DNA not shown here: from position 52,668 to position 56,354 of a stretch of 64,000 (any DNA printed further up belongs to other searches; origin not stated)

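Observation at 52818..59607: Each giant protein is a four-fold internal repeat with a conserved '...D/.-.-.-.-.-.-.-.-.... h-h-x-x-h-G-L-P ... L-x-F' module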

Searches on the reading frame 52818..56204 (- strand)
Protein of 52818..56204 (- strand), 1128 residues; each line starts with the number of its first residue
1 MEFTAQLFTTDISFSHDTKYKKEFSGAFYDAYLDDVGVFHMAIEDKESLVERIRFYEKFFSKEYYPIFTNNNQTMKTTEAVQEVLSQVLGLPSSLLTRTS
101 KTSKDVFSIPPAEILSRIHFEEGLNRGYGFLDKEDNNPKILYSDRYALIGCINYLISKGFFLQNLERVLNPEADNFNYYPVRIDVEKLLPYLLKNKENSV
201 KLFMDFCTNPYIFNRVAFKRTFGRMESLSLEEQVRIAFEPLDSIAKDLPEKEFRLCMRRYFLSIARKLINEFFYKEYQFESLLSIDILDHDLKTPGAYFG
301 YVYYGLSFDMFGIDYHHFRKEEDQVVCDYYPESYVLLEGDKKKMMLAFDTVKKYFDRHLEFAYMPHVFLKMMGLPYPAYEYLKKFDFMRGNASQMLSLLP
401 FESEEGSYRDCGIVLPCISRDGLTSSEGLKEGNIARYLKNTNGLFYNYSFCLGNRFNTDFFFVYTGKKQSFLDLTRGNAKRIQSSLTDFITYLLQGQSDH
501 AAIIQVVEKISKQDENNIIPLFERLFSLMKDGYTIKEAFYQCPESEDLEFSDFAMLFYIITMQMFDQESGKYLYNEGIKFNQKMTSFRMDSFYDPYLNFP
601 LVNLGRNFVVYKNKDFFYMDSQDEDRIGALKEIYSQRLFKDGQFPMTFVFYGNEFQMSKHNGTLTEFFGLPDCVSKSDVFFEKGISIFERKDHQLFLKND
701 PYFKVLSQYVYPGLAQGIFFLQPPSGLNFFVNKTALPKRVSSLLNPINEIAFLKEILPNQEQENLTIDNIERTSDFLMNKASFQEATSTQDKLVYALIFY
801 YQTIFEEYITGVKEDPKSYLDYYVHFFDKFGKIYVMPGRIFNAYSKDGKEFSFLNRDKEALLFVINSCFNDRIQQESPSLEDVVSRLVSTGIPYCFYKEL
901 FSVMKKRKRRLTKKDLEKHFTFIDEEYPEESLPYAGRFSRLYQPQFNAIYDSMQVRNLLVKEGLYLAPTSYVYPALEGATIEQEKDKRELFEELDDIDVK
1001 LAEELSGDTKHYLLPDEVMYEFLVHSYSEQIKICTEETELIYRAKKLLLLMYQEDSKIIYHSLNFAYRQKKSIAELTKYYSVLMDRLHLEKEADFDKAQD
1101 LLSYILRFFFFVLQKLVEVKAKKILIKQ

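Call 5: search_protein_families(library=pfam, proteins=[window:52818-56204:-], max_evalue=1)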
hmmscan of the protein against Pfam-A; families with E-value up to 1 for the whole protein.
window:52818-56204:- (1128 aa): 1 family
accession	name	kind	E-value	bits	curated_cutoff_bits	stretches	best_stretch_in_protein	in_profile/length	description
PF12065.13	DUF3545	-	0.27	11.7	25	1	981-1002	30-51/58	Protein of unknown function (DUF3545)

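Call 12: find_homologous_proteins(query=window:52818-56204:-, max_evalue=0.001)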
Query window:52818-56204:- (1128 aa): 17 proteins with E <= 0.001 among 8000 candidates.
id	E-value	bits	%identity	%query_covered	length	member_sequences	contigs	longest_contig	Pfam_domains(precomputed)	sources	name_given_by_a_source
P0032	0.0e+0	2548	100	100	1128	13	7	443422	-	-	-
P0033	0.0e+0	1030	45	100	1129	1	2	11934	-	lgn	-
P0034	2.2e-124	435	30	96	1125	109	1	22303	-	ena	-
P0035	7.9e-123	430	30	96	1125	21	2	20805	-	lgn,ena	-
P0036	5.3e-122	427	30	100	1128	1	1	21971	-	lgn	-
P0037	8.4e-120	420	31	91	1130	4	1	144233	-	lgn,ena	-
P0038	4.6e-116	407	38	48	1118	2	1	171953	-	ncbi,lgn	-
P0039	5.5e-115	404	29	100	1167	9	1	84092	-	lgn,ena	-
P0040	7.5e-109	384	28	100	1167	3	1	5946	-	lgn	-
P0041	2.1e-105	372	29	100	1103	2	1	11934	-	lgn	-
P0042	3.9e-105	371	28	96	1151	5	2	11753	-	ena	-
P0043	3.2e-104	368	38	48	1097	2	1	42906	-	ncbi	-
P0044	1.1e-102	363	28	94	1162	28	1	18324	-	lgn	-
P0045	1.4e-98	350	28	94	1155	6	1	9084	-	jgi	jgi:hypothetical protein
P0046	5.8e-91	324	27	100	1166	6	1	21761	-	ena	-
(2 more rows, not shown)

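Call 19: search_protein_families(library=padloc, proteins=[window:52818-56204:-], max_evalue=0.1)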
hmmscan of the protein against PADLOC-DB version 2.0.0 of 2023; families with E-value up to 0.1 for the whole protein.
window:52818-56204:- (1128 aa): 0 families

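Call 20: search_protein_families(library=ncbifam, proteins=[window:52818-56204:-], max_evalue=0.1)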
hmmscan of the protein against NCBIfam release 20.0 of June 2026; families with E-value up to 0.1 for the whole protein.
window:52818-56204:- (1128 aa): 0 families

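Call 29: find_encoding_contigs(protein=P0038, flank=10000, max_places=2)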
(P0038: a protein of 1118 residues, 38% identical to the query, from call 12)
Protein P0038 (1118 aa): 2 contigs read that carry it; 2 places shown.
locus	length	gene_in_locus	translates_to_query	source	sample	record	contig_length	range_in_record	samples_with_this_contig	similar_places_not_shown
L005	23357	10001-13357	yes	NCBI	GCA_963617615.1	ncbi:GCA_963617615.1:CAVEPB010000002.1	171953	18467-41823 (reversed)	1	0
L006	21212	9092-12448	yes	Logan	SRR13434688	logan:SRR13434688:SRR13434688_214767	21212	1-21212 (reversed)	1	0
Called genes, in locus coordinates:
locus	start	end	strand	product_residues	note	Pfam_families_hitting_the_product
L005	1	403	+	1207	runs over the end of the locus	PF01855:POR_N, PF17147:PFOR_II, PF01558:POR, PF00037:Fer4 (weak), PF12837:Fer4_6 (weak), PF12838:Fer4_7, PF13237:Fer4_10 (weak), PF02775:TPP_enzyme_C, +3 more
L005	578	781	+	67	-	-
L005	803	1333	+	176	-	-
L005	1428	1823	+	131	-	PF08271:Zn_Ribbon_TF (weak), PF12773:DZR (weak), PF13240:Zn_Ribbon_1, PF13248:Zn_ribbon_3 (weak), PF24460:DUF7575 (weak)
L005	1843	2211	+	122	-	PF12773:DZR (weak), PF13240:Zn_Ribbon_1, PF13248:Zn_ribbon_3 (weak), PF24460:DUF7575 (weak), PF05154:TM2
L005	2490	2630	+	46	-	-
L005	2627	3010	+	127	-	-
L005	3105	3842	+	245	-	PF02146:SIR2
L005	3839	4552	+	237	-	-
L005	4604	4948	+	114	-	-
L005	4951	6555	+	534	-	-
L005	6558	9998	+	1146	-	-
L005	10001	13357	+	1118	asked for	-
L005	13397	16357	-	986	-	PF00690:Cation_ATPase_N, PF00122:E1-E2_ATPase, PF00702:Hydrolase, PF13246:Cation_ATPase, PF00689:Cation_ATPase_C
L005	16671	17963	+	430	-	PF04326:SLFN_AlbA_2, PF13749:HATPase_c_4, PF13412:HTH_24 (faint)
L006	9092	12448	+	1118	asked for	-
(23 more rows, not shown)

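Call 63: search_protein_families(library=phrogs, proteins=[window:52818-56204:-], max_evalue=0.01)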
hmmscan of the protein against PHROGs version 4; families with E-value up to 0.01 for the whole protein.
window:52818-56204:- (1128 aa): 0 families

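Call 98: find_encoding_contigs(protein=P0041, flank=10000, max_places=2)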
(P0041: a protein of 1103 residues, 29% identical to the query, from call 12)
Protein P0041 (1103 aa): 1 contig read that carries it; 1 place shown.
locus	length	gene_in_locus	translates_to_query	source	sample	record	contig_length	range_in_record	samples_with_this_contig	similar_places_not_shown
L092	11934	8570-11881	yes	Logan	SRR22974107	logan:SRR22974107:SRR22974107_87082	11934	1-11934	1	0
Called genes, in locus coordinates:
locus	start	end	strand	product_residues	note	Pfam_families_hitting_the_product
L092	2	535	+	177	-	?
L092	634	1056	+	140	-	PF12773:DZR (weak), PF13240:Zn_Ribbon_1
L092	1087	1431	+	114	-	PF13240:Zn_Ribbon_1, PF05154:TM2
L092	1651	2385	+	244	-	PF02146:SIR2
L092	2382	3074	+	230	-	-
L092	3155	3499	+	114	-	-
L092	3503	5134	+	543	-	-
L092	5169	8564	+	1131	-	-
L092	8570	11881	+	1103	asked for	-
